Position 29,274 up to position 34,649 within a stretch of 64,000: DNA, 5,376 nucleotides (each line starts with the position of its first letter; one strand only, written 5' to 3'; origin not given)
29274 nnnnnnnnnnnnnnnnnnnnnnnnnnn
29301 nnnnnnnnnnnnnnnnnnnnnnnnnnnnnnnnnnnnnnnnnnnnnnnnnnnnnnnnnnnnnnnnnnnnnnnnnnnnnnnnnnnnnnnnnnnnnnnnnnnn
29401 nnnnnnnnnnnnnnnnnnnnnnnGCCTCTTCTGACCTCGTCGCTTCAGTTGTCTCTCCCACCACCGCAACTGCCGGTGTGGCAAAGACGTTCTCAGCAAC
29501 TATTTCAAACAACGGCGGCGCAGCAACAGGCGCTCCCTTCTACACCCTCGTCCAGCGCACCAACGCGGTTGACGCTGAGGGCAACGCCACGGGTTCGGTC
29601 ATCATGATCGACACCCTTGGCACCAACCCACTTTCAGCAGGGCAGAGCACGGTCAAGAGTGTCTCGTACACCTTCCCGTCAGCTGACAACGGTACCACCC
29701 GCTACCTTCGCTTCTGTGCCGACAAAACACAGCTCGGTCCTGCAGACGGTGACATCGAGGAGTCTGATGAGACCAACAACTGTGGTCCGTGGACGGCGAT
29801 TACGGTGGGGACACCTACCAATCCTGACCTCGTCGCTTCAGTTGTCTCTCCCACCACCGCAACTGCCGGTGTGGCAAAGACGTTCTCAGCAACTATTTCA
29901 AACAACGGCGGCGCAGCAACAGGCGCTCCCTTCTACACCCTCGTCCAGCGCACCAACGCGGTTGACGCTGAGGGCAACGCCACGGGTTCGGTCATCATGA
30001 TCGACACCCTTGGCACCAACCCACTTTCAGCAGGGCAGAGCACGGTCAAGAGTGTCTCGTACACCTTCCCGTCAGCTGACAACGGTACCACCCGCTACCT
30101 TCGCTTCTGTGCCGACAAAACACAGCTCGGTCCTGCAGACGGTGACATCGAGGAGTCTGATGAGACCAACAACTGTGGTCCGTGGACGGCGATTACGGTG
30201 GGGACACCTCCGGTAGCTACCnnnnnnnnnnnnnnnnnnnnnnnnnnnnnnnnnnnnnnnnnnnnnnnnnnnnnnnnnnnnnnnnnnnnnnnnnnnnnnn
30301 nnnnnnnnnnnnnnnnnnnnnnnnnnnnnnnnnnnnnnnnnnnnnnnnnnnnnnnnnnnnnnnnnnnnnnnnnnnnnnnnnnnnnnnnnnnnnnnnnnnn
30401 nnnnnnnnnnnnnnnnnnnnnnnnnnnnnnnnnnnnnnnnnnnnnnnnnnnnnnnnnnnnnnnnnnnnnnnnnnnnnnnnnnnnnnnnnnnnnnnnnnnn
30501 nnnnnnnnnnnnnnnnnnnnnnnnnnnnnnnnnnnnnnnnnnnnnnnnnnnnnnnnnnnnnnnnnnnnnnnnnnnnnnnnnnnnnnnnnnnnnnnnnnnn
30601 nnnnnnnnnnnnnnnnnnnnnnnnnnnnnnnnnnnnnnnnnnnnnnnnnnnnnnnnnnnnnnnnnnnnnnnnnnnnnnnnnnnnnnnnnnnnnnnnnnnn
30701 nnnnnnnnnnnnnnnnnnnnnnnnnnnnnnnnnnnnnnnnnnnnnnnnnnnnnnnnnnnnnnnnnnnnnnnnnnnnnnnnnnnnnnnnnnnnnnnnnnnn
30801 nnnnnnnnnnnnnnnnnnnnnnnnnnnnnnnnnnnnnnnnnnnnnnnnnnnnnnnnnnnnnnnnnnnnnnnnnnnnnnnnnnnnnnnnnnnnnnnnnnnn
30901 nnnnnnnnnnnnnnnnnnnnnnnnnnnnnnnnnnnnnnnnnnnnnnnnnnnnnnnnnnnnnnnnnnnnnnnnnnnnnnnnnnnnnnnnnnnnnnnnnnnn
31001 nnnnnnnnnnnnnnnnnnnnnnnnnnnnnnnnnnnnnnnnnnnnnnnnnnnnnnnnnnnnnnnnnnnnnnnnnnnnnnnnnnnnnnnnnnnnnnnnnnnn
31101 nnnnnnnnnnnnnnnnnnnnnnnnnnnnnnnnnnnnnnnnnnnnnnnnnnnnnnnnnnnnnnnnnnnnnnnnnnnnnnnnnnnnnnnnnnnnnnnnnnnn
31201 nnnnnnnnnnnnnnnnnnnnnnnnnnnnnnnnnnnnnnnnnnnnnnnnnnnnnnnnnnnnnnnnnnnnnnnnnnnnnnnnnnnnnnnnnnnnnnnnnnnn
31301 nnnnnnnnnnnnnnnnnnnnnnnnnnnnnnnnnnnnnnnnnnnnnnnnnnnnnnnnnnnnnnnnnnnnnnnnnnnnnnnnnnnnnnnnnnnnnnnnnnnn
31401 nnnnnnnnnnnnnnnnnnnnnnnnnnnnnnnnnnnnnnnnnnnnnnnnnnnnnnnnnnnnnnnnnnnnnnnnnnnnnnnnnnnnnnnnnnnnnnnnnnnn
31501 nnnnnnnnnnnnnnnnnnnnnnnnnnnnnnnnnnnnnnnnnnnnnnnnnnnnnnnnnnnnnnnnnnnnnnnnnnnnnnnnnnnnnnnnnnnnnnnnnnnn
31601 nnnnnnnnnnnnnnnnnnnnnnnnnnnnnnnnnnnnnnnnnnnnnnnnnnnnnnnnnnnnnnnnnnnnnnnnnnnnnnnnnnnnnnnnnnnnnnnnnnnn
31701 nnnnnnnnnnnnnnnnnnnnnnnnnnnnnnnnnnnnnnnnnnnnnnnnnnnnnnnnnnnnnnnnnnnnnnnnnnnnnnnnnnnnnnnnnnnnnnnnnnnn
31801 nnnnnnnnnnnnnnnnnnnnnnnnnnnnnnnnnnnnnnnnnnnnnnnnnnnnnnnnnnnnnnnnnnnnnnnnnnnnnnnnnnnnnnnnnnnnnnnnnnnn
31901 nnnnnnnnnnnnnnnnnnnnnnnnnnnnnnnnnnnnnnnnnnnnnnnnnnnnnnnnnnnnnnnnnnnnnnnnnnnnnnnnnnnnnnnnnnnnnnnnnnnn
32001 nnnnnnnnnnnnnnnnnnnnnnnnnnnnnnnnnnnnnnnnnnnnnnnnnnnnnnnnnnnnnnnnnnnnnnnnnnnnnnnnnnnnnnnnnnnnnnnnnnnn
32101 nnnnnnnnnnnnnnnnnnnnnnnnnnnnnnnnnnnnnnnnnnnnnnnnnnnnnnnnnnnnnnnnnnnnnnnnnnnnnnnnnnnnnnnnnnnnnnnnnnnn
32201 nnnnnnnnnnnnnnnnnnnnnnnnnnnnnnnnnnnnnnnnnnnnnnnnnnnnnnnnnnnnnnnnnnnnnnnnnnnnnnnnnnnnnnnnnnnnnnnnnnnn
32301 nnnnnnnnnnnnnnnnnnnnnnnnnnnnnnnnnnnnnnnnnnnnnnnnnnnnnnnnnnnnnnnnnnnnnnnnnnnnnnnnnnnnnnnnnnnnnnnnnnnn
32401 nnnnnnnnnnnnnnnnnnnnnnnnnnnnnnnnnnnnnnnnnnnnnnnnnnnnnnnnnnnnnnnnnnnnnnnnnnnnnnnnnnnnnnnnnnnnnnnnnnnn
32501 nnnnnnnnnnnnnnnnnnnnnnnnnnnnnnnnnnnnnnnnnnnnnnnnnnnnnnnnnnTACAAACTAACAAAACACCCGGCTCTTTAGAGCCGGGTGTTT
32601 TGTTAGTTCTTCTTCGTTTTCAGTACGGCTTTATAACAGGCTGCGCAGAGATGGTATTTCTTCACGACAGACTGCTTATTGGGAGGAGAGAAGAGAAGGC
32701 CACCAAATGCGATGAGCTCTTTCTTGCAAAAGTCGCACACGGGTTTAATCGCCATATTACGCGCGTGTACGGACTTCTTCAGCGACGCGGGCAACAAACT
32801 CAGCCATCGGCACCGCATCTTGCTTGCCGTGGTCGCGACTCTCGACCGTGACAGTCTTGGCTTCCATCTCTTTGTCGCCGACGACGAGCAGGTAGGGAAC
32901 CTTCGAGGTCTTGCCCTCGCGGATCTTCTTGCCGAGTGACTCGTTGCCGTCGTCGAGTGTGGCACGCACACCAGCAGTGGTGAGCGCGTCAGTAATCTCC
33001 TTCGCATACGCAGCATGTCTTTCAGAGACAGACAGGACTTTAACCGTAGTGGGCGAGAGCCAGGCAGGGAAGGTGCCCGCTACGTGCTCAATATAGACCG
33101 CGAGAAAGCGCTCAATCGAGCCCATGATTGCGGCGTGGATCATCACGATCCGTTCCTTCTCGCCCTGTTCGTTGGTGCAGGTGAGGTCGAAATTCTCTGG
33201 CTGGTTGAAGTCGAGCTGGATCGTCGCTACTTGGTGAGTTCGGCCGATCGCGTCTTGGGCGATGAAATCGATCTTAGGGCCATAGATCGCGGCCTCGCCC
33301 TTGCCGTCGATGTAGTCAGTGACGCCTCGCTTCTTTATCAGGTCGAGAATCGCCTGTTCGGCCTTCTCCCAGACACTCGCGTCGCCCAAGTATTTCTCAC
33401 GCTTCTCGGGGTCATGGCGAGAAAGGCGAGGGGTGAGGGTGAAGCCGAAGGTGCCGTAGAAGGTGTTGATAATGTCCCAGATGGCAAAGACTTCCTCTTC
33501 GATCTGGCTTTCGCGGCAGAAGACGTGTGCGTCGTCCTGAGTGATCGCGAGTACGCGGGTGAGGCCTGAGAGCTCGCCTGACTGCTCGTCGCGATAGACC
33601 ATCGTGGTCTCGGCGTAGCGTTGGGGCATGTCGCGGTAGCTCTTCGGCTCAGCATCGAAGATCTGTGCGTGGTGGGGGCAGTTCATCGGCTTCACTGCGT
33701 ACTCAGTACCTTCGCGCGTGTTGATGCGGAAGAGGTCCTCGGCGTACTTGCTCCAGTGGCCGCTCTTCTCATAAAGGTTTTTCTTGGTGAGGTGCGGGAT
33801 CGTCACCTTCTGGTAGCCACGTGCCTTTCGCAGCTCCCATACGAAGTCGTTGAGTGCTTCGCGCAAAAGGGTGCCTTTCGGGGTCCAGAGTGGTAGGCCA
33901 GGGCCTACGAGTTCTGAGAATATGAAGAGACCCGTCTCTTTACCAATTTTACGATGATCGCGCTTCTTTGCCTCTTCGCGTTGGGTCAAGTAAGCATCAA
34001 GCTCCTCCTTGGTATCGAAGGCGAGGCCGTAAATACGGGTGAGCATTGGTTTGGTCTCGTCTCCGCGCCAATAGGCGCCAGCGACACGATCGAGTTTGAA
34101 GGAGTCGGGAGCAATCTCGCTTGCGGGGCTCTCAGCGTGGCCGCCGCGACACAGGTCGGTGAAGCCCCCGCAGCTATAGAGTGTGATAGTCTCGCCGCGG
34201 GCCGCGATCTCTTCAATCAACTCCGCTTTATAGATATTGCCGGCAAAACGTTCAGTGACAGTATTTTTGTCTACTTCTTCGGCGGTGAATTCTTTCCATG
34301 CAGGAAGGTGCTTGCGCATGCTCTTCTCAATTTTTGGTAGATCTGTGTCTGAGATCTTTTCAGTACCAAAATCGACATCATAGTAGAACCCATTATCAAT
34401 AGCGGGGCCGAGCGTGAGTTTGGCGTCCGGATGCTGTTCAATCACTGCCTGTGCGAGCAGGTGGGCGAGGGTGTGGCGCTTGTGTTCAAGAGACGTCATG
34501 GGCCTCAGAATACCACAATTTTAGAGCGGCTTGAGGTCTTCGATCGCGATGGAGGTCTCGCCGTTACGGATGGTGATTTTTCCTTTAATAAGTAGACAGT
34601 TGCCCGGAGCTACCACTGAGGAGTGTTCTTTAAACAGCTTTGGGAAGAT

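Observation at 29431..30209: Perfect 393-bp tandem duplication inside the giant adhesin gene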

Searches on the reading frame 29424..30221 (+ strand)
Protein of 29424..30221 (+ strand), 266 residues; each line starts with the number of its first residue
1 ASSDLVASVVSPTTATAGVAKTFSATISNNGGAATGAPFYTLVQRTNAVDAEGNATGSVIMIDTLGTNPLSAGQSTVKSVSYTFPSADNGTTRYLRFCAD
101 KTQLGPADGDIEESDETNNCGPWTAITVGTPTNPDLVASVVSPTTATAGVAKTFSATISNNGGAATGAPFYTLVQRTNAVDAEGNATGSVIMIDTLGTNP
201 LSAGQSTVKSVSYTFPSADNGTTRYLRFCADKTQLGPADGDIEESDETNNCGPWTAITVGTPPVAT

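Call 54: predict_structure(alignment_id=A1)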
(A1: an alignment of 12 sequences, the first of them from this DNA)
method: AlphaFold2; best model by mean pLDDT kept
length: 266 residues; sequences in the alignment: 12
mean_pLDDT: 87.1   pTM: 0.64
mean pLDDT of the five models: 87.1, 86.0, 84.5, 84.2, 84.0
residues with pLDDT >= 90: 163; 70-90: 68; 50-70: 33; < 50: 2
segments of 3 or more residues with pLDDT < 50: none
pLDDT, mean of each block of 10 residues (from residue 1): 91 91 95 87 94 90 86 95 91 94 58 66 94 85 98 97 82 94 90 91 92 97 96 57 62 96 77
secondary structure, 60 per line:
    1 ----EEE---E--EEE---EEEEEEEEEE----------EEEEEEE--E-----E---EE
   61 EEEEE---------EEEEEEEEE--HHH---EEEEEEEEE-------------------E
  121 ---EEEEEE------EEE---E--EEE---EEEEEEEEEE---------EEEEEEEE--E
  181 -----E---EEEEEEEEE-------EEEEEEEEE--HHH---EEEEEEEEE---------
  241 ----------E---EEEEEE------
elements in order: E5-7 E14-16 E20-29 E40-46 E59-65 E75-83 E92-100 E124-129 E136-138 E145-147 E151-160 E170-177 E190-198 E206-214 E223-231 E255-260
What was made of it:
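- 29431..29816 (+): Copy 1 of the identical repeat. It is CARDB module M2 (aa 338-465) plus the 2 nt before its first codon. The AlphaFold2 model of M2-linker-M3 shows a beta-sandwich (pLDDT 87, call 54).
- On CARDB domain (Pfam PF07705): The AlphaFold2 model of aa 335-600 has two all-beta domains with 7-8 strands each, mean pLDDT 87 (call 54).
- On Periscope Proteins: The model shows two separate domains, but pTM is 0.64, so the inter-domain geometry is not reliable (call 54).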

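Call 59: fold_search(model_id=the predicted structure, library=pdb)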
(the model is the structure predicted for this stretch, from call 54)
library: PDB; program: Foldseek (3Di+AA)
matches with E <= 10: 1942; with E <= 0.001: 350
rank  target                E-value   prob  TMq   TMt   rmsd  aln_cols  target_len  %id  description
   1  6kzb_B                3.0e-09  1.00  0.31  0.15  11.5       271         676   10  Transglutaminase2 complexed with calcium (released 2020-12-09)
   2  6kzb_A                4.9e-09  1.00  0.32  0.15  11.6       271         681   10  Transglutaminase2 complexed with calcium (released 2020-12-09)
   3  8cs9_X                1.1e-08  1.00  0.34  0.16  10.6       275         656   12  Composite reconstruction of Class 1 of the erythrocyte ankyrin-1 complex (released 2022-07-20)
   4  6a8p_C                1.2e-08  1.00  0.31  0.15  11.7       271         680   10  Transglutaminase 2 mutant G224V in complex with GTP (released 2018-09-26)
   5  6kzb_C                1.5e-08  1.00  0.32  0.16  11.5       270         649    9  Transglutaminase2 complexed with calcium (released 2020-12-09)
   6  3ly6_A                1.5e-08  1.00  0.31  0.15  11.3       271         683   10  Crystal structure of human transglutaminase 2 complex with adenosine 5' Triphosphate (released 2010-08-18)
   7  7uzs                  1.7e-08  1.00  0.34  0.16  10.7       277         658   12  Protein 4.2 (local refinement from consensus reconstruction of ankyrin complex classes) (released 2022-07-20)
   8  6a8p_A                1.7e-08  1.00  0.31  0.15  12.1       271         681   10  Transglutaminase 2 mutant G224V in complex with GTP (released 2018-09-26)
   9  1kv3_A                1.8e-08  1.00  0.30  0.15  11.5       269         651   10  HUMAN TISSUE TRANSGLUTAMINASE IN GDP BOUND FORM (released 2002-03-13)
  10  4pyg_A                2.4e-08  1.00  0.31  0.14  11.1       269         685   10  Transglutaminase2 complexed with GTP (released 2015-02-11)
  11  8csw                  2.5e-08  1.00  0.30  0.15  11.4       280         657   12  Local refinement of protein 4.2 in Class 2 of erythrocyte ankyrin-1 complex (released 2022-07-20)
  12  6a8p_B                5.3e-08  1.00  0.30  0.15  11.4       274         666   10  Transglutaminase 2 mutant G224V in complex with GTP (released 2018-09-26)
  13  7tvz_E                7.2e-08  1.00  0.34  0.16  10.2       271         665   13  Cryo-EM structure of human band 3-protein 4.2 complex in diagonal conformation (released 2022-06-08)
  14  8tr9                  8.0e-08  1.00  0.31  0.15  11.6       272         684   10  Cryo-EM structure of transglutaminase 2 bound to GDP (released 2024-07-31)
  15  9e8a_A                1.9e-07  1.00  0.39  0.15  11.4       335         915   10  Integrin aIIbb3 bent conformation from human platelet membrane crude preparation (released 2025-10-15)
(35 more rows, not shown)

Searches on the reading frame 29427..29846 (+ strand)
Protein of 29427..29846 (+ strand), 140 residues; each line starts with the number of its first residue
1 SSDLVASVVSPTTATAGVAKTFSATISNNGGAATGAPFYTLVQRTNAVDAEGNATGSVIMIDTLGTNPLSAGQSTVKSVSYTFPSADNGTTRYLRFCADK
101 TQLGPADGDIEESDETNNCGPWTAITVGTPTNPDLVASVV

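Call 14: find_related_loci(query=window:29427-29846:+, collection=metagenome_contigs, flank=6000)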
Query seq(140 aa) (140 aa) in metagenome_contigs; peptide patterns used: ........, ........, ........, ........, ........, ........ (x = any residue, [..] = any of these).
234 stretches matched a pattern; 18 encode a relative of the query (tblastn E <= 1e-3); 18 distinct loci.
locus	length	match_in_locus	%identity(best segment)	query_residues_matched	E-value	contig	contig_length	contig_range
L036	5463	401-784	90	3-130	3e-74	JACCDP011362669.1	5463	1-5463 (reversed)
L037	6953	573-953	80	3-129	2e-65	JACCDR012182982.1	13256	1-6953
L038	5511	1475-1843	45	2-130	2e-25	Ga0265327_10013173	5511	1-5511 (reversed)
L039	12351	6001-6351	49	2-127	4e-24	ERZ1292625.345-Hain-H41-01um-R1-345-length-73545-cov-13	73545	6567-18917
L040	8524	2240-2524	52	29-131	3e-21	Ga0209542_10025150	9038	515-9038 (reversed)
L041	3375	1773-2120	48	3-127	3e-21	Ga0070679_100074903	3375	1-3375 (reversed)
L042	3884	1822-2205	43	3-127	7e-21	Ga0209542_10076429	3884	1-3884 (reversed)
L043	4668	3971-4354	43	3-127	7e-21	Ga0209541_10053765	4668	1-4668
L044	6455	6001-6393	46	3-140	4e-20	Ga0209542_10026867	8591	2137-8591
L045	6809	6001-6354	41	3-130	2e-19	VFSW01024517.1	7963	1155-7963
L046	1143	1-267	51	25-122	1e-18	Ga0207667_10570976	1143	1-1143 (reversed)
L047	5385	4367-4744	38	3-127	3e-18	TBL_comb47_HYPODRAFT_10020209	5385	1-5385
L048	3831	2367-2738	45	3-123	2e-17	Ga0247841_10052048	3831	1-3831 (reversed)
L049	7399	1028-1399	45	3-123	2e-17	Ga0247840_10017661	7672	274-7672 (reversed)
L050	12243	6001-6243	47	53-137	3e-13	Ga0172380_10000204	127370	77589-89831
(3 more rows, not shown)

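Call 27: find_homologous_proteins(query=window:29433-29816:+, max_evalue=1e-10)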
Query seq(128 aa): 27 candidates shared short words with the query, none scored E <= 1e-10.
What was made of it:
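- Tried and rejected: This is probably a limit of the word index for short queries (call 27).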

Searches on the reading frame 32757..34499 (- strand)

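Call 8: search_protein_families(library=ncbifam, proteins=[window:32757-34499:-], max_evalue=0.01)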
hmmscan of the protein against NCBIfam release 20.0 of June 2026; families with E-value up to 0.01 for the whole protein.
window:32757-34499:- (580 aa): 14 families
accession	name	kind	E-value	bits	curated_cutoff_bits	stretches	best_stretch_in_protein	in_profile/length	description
TIGR00418.1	thrS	equivalog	5e-194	646.4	383.65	1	8-575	1-564/565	threonine--tRNA ligase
NF003068.0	PRK03991.1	equivalog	2.2e-63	214.6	484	1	172-577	189-593/613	threonine--tRNA ligase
NF006625.0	PRK09194.1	equivalog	3.1e-28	99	558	2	198-331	35-167/559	proline--tRNA ligase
NF008979.1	PRK12325.1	exception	3.8e-23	82.1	550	2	201-327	38-163/437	proline--tRNA ligase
TIGR00408.1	proS_fam_I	equivalog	2.5e-20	72.8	437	2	409-577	208-382/475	proline--tRNA ligase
TIGR00409.1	proS_fam_II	equivalog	8.9e-19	67.8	306.7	2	199-330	36-166/568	proline--tRNA ligase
NF011500.0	PRK14938.1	equivalog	1.3e-17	63.8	362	1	468-576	259-369/387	Ser-tRNA(Thr) hydrolase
TIGR00442.1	hisS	equivalog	2.9e-13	49.6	286.75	2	480-564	321-405/406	histidine--tRNA ligase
NF003211.1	PRK04173.1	equivalog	3.6e-11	42.6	312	1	477-568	358-450/454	glycine--tRNA ligase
TIGR00389.1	glyS_dimeric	equivalog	1.5e-09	36.9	243.3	1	477-574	465-563/565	glycine--tRNA ligase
TIGR00414.1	serS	equivalog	1.6e-08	34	301.65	1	173-306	133-266/418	serine--tRNA ligase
NF009085.0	PRK12420.1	equivalog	0.00041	19.8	540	1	495-567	348-421/426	histidine--tRNA ligase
NF011484.0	PRK14894.1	equivalog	0.0013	17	1050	1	481-576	432-537/539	glycine--tRNA ligase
TIGR00443.1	hisZ_biosyn_reg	equivalog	0.0058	15.8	271.65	1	213-307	11-102/314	ATP phosphoribosyltransferase regulatory subunit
